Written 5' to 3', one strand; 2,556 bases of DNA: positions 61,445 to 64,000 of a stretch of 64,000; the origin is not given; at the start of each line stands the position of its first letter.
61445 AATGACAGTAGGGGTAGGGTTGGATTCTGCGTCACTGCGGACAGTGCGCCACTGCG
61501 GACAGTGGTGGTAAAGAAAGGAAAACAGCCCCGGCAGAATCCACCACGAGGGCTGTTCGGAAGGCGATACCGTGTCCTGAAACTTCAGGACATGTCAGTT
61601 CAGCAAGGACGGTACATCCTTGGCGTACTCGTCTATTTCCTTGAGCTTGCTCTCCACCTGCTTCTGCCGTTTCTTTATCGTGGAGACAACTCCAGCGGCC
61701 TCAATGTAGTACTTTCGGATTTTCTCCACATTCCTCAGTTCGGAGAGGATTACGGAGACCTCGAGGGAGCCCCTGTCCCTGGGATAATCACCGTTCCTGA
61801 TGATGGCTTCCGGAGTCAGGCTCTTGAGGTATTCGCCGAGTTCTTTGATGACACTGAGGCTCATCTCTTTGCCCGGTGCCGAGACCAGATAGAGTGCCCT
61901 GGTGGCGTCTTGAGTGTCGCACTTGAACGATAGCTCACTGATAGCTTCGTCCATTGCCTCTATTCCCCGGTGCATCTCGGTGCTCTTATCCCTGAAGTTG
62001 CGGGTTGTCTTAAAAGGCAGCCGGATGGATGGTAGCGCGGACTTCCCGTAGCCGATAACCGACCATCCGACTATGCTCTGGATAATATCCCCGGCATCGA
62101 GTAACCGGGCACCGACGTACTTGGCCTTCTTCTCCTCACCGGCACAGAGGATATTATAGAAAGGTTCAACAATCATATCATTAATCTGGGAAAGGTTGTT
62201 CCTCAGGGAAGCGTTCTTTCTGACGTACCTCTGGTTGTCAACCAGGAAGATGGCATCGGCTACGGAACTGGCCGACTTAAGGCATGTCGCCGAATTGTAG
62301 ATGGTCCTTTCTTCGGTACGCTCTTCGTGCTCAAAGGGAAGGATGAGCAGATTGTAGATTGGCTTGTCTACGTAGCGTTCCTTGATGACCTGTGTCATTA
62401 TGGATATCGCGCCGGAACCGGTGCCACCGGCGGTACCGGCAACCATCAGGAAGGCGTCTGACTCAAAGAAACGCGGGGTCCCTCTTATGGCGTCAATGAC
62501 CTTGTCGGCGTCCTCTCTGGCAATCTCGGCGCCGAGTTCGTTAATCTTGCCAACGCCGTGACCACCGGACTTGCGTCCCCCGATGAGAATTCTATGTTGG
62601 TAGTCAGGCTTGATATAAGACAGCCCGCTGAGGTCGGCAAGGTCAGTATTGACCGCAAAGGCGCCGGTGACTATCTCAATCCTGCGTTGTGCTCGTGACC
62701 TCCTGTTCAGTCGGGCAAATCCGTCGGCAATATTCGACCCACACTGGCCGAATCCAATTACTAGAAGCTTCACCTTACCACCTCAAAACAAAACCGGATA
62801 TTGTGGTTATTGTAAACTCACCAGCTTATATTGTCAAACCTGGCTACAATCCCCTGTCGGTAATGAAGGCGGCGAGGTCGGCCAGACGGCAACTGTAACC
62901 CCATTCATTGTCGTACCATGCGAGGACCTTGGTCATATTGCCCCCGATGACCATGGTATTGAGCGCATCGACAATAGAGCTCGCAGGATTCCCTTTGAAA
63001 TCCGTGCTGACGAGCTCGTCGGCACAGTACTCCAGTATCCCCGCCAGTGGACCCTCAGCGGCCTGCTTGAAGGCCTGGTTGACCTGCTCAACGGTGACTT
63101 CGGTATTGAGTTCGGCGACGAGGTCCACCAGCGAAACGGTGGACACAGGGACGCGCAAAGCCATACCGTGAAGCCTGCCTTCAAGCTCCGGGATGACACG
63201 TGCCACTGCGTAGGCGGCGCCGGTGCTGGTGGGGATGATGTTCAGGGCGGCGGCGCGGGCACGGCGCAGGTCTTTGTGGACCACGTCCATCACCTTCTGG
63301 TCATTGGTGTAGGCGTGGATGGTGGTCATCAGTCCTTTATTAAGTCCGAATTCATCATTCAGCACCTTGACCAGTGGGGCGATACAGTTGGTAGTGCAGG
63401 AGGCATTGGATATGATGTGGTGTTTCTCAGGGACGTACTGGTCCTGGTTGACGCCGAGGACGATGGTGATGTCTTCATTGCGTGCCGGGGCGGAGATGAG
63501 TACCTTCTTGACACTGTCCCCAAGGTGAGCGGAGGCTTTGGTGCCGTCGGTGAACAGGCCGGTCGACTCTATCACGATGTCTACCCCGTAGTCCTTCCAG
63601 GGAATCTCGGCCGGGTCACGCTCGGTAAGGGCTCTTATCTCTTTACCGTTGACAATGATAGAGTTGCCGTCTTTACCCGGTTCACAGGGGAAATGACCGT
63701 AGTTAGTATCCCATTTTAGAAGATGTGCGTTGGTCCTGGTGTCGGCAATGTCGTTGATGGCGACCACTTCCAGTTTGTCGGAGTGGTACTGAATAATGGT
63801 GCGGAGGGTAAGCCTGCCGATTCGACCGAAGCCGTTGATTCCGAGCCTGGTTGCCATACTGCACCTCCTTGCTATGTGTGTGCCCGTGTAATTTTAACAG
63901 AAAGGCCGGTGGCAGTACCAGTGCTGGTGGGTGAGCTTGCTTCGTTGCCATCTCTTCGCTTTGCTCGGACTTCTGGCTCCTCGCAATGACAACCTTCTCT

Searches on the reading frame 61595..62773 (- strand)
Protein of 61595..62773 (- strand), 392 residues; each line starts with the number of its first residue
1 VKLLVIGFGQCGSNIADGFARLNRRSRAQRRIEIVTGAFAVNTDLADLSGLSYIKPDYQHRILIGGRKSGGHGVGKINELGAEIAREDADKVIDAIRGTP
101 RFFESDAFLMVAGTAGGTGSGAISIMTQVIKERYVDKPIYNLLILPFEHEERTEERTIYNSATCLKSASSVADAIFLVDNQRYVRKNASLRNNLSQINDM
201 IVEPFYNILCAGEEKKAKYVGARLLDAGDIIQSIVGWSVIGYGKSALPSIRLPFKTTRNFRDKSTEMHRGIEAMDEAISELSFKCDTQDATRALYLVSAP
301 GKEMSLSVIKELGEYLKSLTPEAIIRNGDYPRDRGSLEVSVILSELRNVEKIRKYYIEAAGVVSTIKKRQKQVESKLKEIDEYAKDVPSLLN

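Call 52: search_protein_families(library=pfam, proteins=[window:61595-62773:-], max_evalue=0.000001)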
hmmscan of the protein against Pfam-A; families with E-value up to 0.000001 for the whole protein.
window:61595-62773:- (392 aa): 2 families
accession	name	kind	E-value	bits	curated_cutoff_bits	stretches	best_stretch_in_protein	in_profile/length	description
PF00091.31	Tubulin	-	6.6e-31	108.5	33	1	3-183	2-185/190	Tubulin/FtsZ family, GTPase domain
PF21011.2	CetZ_C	-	2.6e-16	60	21.6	1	189-355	3-174/180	Tubulin-like CetZ, C-terminal domain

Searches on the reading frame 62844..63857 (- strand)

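Call 52: search_protein_families(library=pfam, proteins=[window:62844-63857:-], max_evalue=0.000001)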
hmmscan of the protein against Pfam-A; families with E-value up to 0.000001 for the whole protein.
window:62844-63857:- (337 aa): 2 families
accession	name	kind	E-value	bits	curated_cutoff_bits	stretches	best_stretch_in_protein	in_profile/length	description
PF02800.25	Gp_dh_C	-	3.1e-68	228.8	24.4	1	159-315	1-158/158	Glyceraldehyde 3-phosphate dehydrogenase, C-terminal domain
PF00044.30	Gp_dh_N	-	1.4e-36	125.3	31.7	1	4-104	2-100/101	Glyceraldehyde 3-phosphate dehydrogenase, NAD binding domain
